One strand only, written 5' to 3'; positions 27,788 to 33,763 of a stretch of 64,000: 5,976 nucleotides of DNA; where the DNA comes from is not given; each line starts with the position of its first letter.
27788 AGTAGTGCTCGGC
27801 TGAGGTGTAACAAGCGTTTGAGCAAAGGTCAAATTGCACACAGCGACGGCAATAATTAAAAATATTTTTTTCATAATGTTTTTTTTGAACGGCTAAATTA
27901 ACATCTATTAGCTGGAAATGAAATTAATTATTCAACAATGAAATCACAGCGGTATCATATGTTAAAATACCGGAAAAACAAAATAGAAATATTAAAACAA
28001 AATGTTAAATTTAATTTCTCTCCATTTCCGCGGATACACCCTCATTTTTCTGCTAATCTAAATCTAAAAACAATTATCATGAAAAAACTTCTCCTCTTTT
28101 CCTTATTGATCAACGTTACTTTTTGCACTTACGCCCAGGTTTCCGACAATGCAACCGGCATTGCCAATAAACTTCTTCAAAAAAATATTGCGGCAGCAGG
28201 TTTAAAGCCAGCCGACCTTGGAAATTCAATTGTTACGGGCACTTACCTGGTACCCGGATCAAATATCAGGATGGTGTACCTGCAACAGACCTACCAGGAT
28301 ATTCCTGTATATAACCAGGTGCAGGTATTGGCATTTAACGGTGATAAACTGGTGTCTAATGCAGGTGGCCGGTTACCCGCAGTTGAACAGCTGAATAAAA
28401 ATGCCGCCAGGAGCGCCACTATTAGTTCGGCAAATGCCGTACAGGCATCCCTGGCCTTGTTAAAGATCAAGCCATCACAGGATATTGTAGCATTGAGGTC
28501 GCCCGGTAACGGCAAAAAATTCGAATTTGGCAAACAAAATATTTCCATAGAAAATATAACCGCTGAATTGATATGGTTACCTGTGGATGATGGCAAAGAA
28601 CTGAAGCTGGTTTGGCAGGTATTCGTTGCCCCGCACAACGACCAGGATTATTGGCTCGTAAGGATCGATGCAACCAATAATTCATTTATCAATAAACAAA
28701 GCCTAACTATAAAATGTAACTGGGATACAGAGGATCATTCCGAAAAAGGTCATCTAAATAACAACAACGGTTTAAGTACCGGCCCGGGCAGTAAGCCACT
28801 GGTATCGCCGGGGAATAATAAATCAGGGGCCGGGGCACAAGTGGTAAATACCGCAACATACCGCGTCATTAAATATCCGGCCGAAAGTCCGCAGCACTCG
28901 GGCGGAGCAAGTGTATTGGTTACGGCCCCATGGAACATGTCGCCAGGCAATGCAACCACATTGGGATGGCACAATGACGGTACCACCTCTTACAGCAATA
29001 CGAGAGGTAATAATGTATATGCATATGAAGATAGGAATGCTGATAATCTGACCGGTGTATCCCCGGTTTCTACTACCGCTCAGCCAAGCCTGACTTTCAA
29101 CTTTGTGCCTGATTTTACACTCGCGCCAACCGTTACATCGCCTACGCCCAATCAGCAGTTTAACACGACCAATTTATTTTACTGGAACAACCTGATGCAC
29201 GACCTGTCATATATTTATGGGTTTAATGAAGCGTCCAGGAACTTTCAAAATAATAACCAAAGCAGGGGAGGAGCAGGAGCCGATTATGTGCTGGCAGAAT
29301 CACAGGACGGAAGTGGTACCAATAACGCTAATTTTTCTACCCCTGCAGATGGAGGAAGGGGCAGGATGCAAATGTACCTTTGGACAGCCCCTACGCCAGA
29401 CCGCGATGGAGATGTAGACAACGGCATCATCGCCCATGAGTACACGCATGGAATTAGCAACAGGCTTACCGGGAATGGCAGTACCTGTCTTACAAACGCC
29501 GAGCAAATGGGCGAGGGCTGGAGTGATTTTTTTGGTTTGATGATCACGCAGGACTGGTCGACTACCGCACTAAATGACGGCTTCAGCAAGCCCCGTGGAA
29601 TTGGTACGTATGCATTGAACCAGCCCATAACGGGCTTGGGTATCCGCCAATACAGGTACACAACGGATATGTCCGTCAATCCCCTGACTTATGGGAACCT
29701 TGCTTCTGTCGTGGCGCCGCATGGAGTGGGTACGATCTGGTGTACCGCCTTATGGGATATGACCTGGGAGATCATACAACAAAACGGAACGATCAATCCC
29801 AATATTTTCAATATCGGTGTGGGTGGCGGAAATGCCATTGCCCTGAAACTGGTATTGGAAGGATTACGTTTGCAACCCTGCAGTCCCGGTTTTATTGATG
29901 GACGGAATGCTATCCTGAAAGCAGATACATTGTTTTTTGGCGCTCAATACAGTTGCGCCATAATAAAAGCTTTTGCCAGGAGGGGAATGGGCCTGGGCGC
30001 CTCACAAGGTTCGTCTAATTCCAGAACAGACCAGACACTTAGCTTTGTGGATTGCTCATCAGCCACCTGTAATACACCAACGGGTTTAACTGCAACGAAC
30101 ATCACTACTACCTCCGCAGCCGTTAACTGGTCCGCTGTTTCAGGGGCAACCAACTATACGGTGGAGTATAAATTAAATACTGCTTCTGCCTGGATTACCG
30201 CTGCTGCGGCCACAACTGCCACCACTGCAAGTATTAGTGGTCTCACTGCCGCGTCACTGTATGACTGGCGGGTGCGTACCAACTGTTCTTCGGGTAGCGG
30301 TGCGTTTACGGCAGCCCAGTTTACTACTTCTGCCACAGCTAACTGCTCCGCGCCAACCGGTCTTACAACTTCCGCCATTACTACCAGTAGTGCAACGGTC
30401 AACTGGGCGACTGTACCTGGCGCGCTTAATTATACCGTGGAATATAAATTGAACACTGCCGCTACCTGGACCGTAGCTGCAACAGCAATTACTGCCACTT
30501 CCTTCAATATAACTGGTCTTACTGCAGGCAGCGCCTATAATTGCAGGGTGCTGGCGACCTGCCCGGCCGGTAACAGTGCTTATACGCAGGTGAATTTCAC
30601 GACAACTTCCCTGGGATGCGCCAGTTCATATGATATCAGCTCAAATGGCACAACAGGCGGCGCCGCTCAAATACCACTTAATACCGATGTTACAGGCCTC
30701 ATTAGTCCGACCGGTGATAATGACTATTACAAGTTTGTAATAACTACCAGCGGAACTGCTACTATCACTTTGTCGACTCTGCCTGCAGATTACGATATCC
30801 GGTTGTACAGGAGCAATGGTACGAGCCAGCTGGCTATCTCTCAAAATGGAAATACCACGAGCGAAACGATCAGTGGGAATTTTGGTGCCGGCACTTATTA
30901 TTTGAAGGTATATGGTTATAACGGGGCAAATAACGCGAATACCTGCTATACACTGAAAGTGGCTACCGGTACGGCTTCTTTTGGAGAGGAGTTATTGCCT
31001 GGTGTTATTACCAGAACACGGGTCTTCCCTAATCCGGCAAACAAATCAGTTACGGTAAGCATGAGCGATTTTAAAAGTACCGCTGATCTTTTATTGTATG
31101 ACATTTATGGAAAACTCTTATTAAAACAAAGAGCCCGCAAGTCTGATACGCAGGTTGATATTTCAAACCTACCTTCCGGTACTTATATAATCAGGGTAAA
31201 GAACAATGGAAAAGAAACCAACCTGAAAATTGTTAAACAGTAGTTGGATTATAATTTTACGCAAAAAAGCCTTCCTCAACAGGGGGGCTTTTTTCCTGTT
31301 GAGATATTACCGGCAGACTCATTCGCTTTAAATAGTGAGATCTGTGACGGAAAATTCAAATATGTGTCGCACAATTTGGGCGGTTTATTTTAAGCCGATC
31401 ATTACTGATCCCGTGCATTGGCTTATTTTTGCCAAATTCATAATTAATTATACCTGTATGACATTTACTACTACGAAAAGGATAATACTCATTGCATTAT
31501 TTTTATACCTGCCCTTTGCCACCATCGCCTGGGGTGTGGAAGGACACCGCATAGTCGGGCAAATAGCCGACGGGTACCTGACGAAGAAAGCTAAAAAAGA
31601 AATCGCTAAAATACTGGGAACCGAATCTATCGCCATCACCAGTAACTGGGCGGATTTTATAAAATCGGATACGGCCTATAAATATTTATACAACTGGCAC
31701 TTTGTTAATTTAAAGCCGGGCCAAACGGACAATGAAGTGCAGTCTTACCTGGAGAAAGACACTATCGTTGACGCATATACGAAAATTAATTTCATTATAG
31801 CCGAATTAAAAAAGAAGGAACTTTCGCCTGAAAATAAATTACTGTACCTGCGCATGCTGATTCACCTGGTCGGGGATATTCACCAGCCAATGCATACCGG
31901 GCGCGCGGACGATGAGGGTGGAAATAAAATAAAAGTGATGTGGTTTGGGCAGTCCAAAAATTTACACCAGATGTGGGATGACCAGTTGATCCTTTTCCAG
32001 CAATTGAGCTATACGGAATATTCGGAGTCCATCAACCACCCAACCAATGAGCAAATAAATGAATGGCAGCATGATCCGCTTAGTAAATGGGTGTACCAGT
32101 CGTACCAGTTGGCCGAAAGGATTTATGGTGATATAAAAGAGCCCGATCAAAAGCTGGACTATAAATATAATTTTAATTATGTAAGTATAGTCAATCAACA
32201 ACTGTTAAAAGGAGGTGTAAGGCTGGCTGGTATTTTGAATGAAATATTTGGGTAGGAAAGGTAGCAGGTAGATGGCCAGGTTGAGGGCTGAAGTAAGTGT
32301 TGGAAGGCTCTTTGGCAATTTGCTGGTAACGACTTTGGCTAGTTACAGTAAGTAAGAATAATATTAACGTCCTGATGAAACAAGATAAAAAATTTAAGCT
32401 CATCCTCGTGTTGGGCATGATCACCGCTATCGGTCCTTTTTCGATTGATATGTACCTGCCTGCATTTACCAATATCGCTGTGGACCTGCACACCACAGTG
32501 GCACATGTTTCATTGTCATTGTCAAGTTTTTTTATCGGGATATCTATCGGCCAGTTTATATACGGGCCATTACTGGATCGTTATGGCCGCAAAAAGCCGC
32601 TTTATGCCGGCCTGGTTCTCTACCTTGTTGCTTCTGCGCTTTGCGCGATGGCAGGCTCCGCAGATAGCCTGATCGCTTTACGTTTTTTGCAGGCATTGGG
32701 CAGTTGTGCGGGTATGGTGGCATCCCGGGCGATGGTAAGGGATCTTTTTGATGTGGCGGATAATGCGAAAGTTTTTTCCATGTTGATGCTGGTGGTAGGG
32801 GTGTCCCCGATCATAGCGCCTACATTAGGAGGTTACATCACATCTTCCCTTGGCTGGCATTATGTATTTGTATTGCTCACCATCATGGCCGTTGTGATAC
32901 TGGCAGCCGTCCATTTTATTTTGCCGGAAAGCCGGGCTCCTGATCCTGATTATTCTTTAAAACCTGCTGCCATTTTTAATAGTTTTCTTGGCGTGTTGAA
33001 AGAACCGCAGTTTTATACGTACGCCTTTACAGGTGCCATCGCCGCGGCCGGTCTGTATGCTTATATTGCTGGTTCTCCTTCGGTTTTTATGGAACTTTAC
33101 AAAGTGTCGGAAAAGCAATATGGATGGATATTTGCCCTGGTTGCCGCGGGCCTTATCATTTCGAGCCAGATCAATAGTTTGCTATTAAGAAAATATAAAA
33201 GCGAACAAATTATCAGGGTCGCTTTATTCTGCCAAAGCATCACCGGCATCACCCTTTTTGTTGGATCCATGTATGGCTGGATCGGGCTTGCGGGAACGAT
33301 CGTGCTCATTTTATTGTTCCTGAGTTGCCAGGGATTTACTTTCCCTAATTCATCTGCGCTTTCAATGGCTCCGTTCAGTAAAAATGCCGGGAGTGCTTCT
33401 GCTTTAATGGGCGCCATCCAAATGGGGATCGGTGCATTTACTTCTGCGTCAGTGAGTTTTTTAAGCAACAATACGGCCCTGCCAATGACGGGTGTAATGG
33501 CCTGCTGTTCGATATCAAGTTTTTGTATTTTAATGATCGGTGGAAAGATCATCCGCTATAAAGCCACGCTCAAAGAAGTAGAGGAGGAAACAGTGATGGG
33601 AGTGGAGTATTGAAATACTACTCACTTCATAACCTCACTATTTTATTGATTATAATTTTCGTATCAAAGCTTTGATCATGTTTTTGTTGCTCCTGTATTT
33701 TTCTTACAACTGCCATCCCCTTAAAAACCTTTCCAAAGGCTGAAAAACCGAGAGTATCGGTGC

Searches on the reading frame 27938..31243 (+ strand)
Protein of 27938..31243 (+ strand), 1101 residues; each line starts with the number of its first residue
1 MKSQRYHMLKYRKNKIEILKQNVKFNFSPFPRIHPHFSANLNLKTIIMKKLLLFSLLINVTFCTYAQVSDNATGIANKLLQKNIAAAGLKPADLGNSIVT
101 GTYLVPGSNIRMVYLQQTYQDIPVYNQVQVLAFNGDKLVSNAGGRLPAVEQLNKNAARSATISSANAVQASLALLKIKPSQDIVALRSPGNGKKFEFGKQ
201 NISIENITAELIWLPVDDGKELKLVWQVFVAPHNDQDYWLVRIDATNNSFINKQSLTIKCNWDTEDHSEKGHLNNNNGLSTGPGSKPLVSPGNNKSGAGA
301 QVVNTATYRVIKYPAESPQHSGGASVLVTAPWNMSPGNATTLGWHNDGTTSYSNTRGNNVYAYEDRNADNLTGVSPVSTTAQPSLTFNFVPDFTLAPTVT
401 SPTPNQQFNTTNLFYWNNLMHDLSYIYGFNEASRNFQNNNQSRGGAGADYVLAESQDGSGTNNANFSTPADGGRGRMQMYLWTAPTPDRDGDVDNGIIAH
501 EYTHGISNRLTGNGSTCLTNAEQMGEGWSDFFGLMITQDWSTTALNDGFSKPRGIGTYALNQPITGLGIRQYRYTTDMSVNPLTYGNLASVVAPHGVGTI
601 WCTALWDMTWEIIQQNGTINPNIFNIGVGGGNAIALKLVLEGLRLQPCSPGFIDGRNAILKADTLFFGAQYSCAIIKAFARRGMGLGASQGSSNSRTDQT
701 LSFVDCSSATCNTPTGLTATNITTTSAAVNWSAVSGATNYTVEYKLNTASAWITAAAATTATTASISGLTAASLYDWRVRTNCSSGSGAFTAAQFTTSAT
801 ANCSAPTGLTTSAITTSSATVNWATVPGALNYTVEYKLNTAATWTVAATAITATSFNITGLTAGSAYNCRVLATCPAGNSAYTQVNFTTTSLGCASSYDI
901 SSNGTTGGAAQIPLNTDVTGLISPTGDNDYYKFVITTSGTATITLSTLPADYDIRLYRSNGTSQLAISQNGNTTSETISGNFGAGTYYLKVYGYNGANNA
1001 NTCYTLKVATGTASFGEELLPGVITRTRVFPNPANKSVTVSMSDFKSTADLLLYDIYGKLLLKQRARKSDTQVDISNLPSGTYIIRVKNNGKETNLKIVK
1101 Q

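Call 47: search_protein_families(library=pfam, proteins=[window:27938-31243:+], max_evalue=0.00001)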
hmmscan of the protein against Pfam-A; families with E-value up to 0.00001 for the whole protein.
window:27938-31243:+ (1101 aa): 6 families
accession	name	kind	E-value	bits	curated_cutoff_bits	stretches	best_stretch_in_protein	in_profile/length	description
PF02128.21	Peptidase_M36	-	2.8e-126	422.1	23.3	1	307-688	1-368/368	Fungalysin metallopeptidase (M36)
PF00041.27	fn3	-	2.6e-17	63.2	25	2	804-884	1-79/84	Fibronectin type III domain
PF18962.6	Por_Secre_tail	-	4.6e-14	52.9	27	1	1029-1098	1-73/75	Secretion system C-terminal sorting domain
PF25059.1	FN3_DSCAM-DSCAML_C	-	7.9e-12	45.8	39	0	831-891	22-81/89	DSCAM/DSCAML C-terminal Fn3-like domain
PF04151.21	PPC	-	3.4e-07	31.5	25.9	1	927-993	1-70/70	Bacterial pre-peptidase C-terminal domain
PF16656.11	Pur_ac_phosph_N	-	7.9e-06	26.8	30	0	717-796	6-92/93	Purple acid Phosphatase, N-terminal domain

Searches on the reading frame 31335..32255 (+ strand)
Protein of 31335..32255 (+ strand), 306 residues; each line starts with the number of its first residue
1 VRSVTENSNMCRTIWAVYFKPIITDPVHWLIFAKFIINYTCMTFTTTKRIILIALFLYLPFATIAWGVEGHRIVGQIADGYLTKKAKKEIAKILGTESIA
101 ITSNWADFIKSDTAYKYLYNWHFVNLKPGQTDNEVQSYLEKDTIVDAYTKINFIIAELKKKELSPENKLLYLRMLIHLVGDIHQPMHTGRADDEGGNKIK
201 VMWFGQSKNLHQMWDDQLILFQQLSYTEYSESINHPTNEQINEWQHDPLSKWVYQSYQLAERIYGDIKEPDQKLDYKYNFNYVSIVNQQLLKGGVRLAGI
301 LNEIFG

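Call 47: search_protein_families(library=pfam, proteins=[window:31335-32255:+], max_evalue=0.00001)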
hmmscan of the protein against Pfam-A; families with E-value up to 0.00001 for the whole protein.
window:31335-32255:+ (306 aa): 1 family
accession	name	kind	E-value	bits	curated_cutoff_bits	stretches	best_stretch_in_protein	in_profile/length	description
PF02265.22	S1-P1_nuclease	-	4.6e-59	200.8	29.5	1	66-305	1-257/258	S1/P1 Nuclease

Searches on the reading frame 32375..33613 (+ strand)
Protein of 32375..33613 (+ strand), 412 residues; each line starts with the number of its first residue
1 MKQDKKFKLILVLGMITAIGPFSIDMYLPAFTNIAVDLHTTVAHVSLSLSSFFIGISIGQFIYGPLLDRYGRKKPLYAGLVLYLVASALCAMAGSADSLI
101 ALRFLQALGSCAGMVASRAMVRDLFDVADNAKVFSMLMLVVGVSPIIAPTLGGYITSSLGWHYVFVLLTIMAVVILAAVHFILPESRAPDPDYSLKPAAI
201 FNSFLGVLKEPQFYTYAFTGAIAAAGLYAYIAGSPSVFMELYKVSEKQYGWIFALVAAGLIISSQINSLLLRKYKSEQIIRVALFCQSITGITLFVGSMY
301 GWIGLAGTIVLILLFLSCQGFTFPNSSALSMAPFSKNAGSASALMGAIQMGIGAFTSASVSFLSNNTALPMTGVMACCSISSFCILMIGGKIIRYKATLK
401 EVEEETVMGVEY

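Call 47: search_protein_families(library=pfam, proteins=[window:32375-33613:+], max_evalue=0.00001)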
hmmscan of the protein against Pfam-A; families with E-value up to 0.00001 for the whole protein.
window:32375-33613:+ (412 aa): 3 families
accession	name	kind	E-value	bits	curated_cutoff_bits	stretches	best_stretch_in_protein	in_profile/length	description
PF07690.21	MFS_1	-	2.5e-48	165.2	33.4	1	15-355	3-344/347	Major Facilitator Superfamily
PF00083.30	Sugar_tr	-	2.8e-11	43.4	22.3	1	42-186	45-194/452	Sugar (and other) transporter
PF13347.12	MFS_2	-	8.1e-06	25.1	27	0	44-128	260-346/427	MFS/sugar transport protein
